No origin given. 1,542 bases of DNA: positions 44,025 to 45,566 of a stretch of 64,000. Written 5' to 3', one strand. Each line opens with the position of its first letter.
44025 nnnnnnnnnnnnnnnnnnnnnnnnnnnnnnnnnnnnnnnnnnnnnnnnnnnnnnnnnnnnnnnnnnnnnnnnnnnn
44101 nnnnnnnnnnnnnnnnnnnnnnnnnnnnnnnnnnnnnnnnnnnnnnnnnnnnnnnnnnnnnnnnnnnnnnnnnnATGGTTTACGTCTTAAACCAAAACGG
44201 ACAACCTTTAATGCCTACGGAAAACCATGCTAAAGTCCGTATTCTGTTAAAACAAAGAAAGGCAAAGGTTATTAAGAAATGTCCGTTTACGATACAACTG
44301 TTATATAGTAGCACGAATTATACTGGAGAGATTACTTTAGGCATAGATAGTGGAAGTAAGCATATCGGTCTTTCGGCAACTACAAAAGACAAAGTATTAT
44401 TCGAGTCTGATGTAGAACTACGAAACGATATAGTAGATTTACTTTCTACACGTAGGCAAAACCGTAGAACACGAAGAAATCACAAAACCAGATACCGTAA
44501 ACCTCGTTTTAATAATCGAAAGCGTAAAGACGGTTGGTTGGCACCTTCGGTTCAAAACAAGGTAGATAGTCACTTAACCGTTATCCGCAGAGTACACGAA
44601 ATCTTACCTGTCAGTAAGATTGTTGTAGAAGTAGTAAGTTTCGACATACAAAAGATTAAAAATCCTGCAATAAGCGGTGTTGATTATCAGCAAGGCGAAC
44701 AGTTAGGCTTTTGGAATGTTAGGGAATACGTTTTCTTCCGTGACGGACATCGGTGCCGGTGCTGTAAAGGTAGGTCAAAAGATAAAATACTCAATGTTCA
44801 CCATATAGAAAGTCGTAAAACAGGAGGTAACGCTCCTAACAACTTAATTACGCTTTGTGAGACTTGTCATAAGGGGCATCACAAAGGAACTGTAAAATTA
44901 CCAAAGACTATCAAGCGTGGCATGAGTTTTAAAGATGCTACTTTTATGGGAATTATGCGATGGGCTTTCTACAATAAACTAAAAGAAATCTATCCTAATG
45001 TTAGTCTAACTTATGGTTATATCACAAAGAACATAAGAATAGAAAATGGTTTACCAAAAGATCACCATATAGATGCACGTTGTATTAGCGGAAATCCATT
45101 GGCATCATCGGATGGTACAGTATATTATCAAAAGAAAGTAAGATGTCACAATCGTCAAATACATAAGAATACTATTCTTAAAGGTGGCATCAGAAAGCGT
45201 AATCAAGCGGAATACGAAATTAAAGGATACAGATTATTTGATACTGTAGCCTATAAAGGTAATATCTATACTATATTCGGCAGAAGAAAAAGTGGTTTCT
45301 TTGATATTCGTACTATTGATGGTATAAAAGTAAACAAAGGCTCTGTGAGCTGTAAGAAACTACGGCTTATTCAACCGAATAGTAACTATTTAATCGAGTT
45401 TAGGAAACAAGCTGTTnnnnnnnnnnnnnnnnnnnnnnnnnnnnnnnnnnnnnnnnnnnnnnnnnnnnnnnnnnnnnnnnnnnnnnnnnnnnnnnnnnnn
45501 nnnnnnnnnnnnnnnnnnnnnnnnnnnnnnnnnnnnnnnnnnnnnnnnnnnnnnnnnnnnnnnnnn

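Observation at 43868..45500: A compact IscB (OMEGA) RNA-guided nuclease element inserted into a phage genome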

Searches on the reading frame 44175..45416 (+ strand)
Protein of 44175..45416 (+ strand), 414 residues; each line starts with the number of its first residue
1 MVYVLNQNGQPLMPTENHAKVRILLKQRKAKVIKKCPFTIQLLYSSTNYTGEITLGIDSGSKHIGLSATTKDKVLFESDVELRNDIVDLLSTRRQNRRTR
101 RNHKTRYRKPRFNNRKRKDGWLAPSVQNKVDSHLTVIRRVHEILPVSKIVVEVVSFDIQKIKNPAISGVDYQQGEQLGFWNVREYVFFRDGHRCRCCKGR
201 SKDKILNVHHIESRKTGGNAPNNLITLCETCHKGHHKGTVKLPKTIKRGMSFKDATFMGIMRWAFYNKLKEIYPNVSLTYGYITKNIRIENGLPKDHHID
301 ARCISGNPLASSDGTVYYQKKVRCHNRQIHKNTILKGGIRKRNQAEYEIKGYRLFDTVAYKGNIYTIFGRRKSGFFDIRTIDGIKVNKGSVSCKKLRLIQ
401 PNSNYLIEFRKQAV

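Call 3: search_protein_families(library=pfam, proteins=[window:44175-45416:+], max_evalue=0.1)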
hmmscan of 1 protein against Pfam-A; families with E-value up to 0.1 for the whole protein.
window:44175-45416:+ (414 aa): 4 families
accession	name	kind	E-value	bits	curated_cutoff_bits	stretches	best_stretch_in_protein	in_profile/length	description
PF14239.11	RRXRR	-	7e-69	231.6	25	1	2-174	1-174/174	RRXRR protein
PF01844.29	HNH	-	2.2e-06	28.1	21.4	1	194-237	1-46/47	HNH endonuclease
PF13391.12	HNH_2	-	0.011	16.1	21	1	194-238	1-61/66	HNH endonuclease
PF14279.12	HNH_5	-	0.021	15.2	27.5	1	194-234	1-42/56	HNH endonuclease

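Call 4: search_protein_families(library=ncbifam, proteins=[window:44175-45416:+], max_evalue=0.1)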
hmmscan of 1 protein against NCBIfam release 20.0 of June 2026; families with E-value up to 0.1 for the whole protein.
window:44175-45416:+ (414 aa): 3 families
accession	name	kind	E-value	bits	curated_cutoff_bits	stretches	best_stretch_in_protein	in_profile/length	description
NF040563.1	guided_IscB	equivalog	6.6e-117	390.1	175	1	2-304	1-313/314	RNA-guided endonuclease IscB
NF049971.1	CRISPR_Cas9d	exception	0.0008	18.1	375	1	55-106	3-54/986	type II CRISPR RNA-guided endonuclease Cas9d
NF041791.1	anti-phage_ZorE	equivalog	0.073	11.9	600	1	189-235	203-250/358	type II Zorya anti-phage system protein ZorE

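Call 11: search_protein_families(library=phrogs, proteins=[window:44175-45416:+], max_evalue=0.00001)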
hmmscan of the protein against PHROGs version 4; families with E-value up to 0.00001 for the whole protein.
window:44175-45416:+ (414 aa): 17 families
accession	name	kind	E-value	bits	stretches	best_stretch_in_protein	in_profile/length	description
phrog_119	-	DNA, RNA and nucleotide metabolism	9.4e-63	213.5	1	1-305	1-317/443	HNH endonuclease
phrog_2214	-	DNA, RNA and nucleotide metabolism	7.6e-50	171.3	1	2-305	5-321/429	HNH endonuclease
phrog_32617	-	unknown function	1.4e-11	44.7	1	2-159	21-188/382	-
phrog_1271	-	DNA, RNA and nucleotide metabolism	1.5e-11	45.3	1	104-250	230-329/361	HNH endonuclease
phrog_144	-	DNA, RNA and nucleotide metabolism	4.5e-11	43.7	1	181-241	74-138/175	HNH endonuclease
phrog_589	-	DNA, RNA and nucleotide metabolism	3.2e-10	41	1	182-237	82-140/179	HNH endonuclease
phrog_5200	-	DNA, RNA and nucleotide metabolism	4.8e-09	37.4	1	181-244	30-93/154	HNH endonuclease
phrog_8446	-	DNA, RNA and nucleotide metabolism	8e-09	36.4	1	179-239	128-199/211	HNH endonuclease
phrog_8048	-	DNA, RNA and nucleotide metabolism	1.5e-08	35.2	1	181-242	166-233/273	HNH endonuclease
phrog_333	-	DNA, RNA and nucleotide metabolism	2.9e-07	31.8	1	182-233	24-76/138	HNH endonuclease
phrog_16986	-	unknown function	3.3e-07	31.1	1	181-235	10-65/248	-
phrog_5956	-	DNA, RNA and nucleotide metabolism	5.8e-07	30.3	1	182-246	50-118/138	HNH endonuclease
phrog_7785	-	DNA, RNA and nucleotide metabolism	8.1e-07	30.1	1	183-236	62-114/147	HNH endonuclease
phrog_740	-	DNA, RNA and nucleotide metabolism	1e-06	29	1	182-233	29-82/332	HNH endonuclease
phrog_14314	-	DNA, RNA and nucleotide metabolism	1.6e-06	29.6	1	186-236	11-62/252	HNH endonuclease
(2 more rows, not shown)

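Call 18: find_encoding_contigs(protein=window:44175-45416:+, flank=10000, max_places=10)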
Protein window:44175-45416:+ (414 aa): 14 contigs read that carry it; 7 places shown.
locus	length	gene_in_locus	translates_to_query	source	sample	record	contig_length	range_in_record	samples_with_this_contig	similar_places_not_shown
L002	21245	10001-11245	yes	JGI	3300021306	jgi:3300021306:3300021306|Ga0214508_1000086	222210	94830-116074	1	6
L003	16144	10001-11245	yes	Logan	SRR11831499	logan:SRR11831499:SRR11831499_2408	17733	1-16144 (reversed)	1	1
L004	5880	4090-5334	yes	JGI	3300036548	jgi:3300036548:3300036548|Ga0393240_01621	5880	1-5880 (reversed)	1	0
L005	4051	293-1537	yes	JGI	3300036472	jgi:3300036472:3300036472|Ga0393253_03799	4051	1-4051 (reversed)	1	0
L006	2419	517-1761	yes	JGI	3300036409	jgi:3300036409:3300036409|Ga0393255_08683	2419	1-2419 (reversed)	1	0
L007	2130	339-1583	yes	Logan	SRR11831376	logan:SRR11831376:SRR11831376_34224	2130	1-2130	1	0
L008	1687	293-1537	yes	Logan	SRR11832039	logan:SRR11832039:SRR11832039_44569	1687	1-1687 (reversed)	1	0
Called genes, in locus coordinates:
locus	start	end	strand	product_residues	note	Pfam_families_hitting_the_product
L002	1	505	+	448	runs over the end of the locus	PF00772:DnaB (faint), PF03796:DnaB_C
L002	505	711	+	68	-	-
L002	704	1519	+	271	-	PF12705:PDDEXK_1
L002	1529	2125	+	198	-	-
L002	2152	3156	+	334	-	PF01807:Zn_ribbon_DnaG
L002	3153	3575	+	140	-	-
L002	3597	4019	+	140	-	-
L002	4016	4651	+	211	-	PF00149:Metallophos (weak), PF12850:Metallophos_2 (weak)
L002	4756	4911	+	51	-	-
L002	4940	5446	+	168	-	PF06725:3D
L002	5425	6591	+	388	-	PF06725:3D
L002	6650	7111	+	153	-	-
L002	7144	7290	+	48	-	-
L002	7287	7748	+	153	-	-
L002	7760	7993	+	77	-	-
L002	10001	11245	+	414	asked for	PF14239:RRXRR, PF01844:HNH (weak)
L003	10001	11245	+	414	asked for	PF14239:RRXRR, PF01844:HNH (weak)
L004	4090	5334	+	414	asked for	PF14239:RRXRR, PF01844:HNH (weak)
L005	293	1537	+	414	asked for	PF14239:RRXRR, PF01844:HNH (weak)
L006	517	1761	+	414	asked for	PF14239:RRXRR, PF01844:HNH (weak)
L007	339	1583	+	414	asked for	PF14239:RRXRR, PF01844:HNH (weak)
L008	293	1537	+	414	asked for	PF14239:RRXRR, PF01844:HNH (weak)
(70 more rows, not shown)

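Call 22: search_solved_structures(query=window:44175-45416:+, max_evalue=0.01, show_alignments=2)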
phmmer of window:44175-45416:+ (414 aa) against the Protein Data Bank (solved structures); distinct sequences matched with E-value up to 0.01: 15.
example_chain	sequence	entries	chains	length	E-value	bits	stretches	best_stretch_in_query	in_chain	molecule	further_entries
11hr_A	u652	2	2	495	2.9e-54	187.8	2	105-331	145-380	IscB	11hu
7utn_D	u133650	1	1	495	7.8e-52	179.8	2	106-331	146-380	IscB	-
7xht_A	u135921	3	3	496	7.9e-52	179.8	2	106-331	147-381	OgeuIscB | IscB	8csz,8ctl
9liq_A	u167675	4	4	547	2.5e-51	178.1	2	106-331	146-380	Iscb | Iscb+Twin-Strep-tag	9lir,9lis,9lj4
11hx_A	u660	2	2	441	3e-51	177.9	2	106-331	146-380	IscB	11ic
9k2z_A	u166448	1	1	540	6.7e-37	130.6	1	3-352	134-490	HfmIscB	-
9k30_A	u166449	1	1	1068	3.7e-33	118.3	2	2-118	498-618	TbaIscB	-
9nvu_P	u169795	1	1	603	1.9e-30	109.3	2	111-329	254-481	OrufIscB-REC-swap 49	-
8dmb_P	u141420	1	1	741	3.1e-21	79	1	4-164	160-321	Ubiquitin-like protein SMT3,IsrB protein,monomeric superfolder Green Fluorescent Protein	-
9k31_A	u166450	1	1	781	9.4e-17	64.3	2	82-235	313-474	YnpsCas9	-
8zq9_B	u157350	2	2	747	1.7e-12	50.2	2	78-243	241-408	a protein | HNH nuclease domain-containing protein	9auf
8w2z_A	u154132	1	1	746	2.1e-12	49.9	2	78-243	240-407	HNH nuclease domain-containing protein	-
9lgi_A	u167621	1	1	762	6.2e-12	48.4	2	52-114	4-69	HNH nuclease domain-containing protein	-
8zdr_C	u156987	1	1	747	1.1e-10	44.3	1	78-243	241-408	a protein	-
9k32_A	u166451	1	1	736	2.1e-10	43.3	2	52-111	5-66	HNH nuclease domain-containing protein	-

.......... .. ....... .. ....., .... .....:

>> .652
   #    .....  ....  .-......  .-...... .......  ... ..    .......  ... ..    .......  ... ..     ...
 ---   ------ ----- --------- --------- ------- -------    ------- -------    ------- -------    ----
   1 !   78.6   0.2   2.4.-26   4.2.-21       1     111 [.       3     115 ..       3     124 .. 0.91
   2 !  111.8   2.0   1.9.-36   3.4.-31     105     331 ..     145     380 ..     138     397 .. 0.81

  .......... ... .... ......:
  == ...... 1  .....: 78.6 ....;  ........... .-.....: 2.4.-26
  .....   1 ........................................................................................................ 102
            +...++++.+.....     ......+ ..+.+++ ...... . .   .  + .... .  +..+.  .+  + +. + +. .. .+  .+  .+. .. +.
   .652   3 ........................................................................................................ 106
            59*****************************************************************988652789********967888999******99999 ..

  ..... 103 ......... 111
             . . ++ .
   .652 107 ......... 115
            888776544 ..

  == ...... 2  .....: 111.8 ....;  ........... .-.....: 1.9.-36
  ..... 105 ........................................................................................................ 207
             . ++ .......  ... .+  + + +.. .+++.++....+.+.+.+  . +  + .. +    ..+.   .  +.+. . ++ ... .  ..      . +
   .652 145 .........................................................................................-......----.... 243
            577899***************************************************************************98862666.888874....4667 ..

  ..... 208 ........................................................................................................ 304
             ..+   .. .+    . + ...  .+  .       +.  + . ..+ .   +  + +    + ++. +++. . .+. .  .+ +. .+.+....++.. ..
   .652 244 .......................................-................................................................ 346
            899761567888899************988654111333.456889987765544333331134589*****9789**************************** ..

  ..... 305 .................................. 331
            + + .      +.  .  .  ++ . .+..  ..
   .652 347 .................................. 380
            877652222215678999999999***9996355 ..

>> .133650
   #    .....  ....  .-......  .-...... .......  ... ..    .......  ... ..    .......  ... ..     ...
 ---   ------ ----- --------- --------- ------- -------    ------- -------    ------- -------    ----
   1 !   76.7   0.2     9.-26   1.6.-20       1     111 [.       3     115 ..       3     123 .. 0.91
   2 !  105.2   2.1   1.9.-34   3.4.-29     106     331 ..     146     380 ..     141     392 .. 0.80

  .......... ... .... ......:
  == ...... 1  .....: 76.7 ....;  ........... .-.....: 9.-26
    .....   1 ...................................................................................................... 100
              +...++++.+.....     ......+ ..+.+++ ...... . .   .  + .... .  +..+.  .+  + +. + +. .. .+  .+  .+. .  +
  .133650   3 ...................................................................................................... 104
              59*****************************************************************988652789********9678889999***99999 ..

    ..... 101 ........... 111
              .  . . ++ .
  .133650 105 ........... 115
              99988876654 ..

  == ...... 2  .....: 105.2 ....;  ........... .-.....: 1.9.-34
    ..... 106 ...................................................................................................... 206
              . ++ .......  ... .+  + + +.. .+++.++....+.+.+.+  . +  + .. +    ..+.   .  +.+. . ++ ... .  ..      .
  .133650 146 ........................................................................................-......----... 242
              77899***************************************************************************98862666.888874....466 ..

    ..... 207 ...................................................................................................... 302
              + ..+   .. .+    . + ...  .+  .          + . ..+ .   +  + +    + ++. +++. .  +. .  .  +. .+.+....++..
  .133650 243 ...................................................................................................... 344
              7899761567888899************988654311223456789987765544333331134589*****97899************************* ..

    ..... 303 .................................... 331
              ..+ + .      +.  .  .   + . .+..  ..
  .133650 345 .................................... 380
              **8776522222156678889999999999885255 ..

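Call 24: search_dna_similar(query=window:44175-45416:+, collection=phages, mode=protein, max_rows=30)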
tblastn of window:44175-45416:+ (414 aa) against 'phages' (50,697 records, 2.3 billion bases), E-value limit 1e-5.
Records with a match: 31; places in all: 32; records where one place covers at least 80% of the query: 20.
Best place of each record, by identity: <60% 31.
By first word of the organism name: Ralstonia 12; Staphylococcus 9; Bacteriophage 4; Clostridium 2; Clostridioides 1; Microcoleus 1; Nodularia 1; uncultured 1.
By host as written in the record: Ralstonia pseudosolanacearum I-31 (MT043) 8; - 7; Staphylococcus aureus 7; Ralstonia pseudosolanacearum I-15 (MT014) 3; Clostridium botulinum type C strain C-Stockholm 2; Ralstonia pseudosolanacearum I-15 (MT017) 1; Nodularia spumigena kac68 1; Staphylococcus saprophyticus 101 1; and 1 more.
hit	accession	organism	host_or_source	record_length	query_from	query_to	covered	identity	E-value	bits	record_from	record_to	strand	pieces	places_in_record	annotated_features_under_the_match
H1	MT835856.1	Bacteriophage sp.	human fecal samples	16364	2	412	99%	55.8%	1e-118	452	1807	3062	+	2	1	record has no annotation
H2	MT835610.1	Bacteriophage sp.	human fecal samples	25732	1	410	99%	53.1%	5e-123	398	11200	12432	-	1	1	record has no annotation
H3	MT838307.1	Bacteriophage sp.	human fecal samples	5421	11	412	97%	52.7%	1e-127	409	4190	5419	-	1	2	record has no annotation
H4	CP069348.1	Clostridioides phage pCD1602_4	water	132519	1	331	80%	50.7%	4e-88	297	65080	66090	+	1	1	record has no annotation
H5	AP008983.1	Clostridium phage c-st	Clostridium botulinum type C strain ...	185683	1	376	91%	42.2%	8e-84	285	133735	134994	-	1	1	conserved hypothetical protein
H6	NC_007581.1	Clostridium phage c-st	Clostridium botulinum type C strain ...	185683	1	376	91%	42.2%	8e-84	285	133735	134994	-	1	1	HNH endonuclease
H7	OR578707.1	Microcoleus phage My-WqHQDG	river water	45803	2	405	98%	32.9%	1e-35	145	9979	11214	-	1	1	hypothetical protein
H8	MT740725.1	Ralstonia phage Adzire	Ralstonia pseudosolanacearum I-31 ...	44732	2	405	98%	31.1%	1e-40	160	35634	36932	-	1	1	hypothetical protein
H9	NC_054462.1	Ralstonia phage Adzire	Ralstonia pseudosolanacearum I-31 ...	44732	2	405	98%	31.1%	1e-40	160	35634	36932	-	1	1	HNH endonuclease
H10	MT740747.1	Ralstonia phage Simangalove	Ralstonia pseudosolanacearum I-31 ...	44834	2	405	98%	31.1%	1e-40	160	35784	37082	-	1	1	hypothetical protein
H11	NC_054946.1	Ralstonia phage Simangalove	Ralstonia pseudosolanacearum I-31 ...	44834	2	405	98%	31.1%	1e-40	160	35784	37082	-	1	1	HNH endonuclease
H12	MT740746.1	Ralstonia phage Sarlave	Ralstonia pseudosolanacearum I-31 ...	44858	2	405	98%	31.1%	1e-40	160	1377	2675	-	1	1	hypothetical protein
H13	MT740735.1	Ralstonia phage Elie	Ralstonia pseudosolanacearum I-15 ...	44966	2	405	98%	31.1%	1e-40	160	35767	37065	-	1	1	hypothetical protein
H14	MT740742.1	Ralstonia phage Heva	Ralstonia pseudosolanacearum I-31 ...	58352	2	392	94%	31.1%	2e-40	159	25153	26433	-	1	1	hypothetical protein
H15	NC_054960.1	Ralstonia phage Heva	Ralstonia pseudosolanacearum I-31 ...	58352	2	392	94%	31.1%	2e-40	159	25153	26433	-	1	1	HNH endonuclease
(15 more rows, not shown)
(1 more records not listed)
